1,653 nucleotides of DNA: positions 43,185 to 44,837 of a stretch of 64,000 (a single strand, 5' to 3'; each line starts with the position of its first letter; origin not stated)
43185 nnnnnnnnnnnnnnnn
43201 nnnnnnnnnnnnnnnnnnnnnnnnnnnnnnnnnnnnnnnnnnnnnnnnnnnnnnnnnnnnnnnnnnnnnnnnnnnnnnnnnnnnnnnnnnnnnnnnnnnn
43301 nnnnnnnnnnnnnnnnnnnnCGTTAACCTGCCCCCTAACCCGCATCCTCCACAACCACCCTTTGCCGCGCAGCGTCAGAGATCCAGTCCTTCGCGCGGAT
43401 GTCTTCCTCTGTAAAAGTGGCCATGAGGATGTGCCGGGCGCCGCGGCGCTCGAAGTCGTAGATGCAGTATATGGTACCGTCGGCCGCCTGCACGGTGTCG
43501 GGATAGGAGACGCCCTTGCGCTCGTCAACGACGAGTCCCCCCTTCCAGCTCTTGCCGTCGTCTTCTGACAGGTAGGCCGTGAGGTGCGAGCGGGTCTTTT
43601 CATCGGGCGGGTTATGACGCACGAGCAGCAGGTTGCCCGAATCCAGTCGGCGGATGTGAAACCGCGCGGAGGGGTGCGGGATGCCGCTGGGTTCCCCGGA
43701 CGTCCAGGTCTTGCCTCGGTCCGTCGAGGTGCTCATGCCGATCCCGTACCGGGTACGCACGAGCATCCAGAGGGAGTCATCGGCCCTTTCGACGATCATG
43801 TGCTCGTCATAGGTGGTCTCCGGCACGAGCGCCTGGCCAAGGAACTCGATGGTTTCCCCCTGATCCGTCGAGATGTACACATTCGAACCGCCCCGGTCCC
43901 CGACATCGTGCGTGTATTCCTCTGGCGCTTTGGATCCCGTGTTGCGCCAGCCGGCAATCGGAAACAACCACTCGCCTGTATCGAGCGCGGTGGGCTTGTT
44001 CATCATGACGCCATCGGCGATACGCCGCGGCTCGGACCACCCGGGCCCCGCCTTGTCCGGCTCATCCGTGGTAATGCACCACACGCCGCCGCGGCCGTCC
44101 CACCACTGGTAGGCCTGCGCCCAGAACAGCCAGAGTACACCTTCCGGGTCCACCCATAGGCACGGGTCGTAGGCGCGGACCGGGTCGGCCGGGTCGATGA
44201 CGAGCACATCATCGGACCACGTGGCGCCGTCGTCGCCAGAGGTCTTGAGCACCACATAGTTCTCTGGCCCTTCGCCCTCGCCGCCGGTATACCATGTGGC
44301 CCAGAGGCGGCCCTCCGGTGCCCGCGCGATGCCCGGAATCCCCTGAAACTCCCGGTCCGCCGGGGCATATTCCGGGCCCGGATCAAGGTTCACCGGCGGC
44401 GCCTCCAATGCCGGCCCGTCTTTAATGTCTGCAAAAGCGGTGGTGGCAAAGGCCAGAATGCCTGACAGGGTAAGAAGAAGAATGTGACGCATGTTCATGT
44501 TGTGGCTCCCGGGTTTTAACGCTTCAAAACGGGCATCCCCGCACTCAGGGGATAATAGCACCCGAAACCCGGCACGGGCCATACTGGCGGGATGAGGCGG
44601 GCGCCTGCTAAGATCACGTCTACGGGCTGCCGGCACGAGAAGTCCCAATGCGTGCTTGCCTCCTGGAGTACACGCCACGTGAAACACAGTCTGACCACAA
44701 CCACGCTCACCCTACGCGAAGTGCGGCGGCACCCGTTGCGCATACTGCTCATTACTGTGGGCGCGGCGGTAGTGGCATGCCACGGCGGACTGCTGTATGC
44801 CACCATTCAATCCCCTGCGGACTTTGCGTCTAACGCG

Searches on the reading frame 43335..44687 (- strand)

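Call 93: search_protein_families(library=pfam, proteins=[window:43335-44687:-], max_evalue=0.00001)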
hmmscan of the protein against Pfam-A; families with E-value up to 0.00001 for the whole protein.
window:43335-44687:- (450 aa): 2 families
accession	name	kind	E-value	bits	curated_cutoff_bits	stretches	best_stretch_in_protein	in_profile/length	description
PF13088.12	BNR_2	-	1.2e-32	113.9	31.4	1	126-408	1-277/277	BNR repeat-like domain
PF15902.12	Sortilin-Vps10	-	1.6e-08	34.3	33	1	268-418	1-144/446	Sortilin, neurotensin receptor 3,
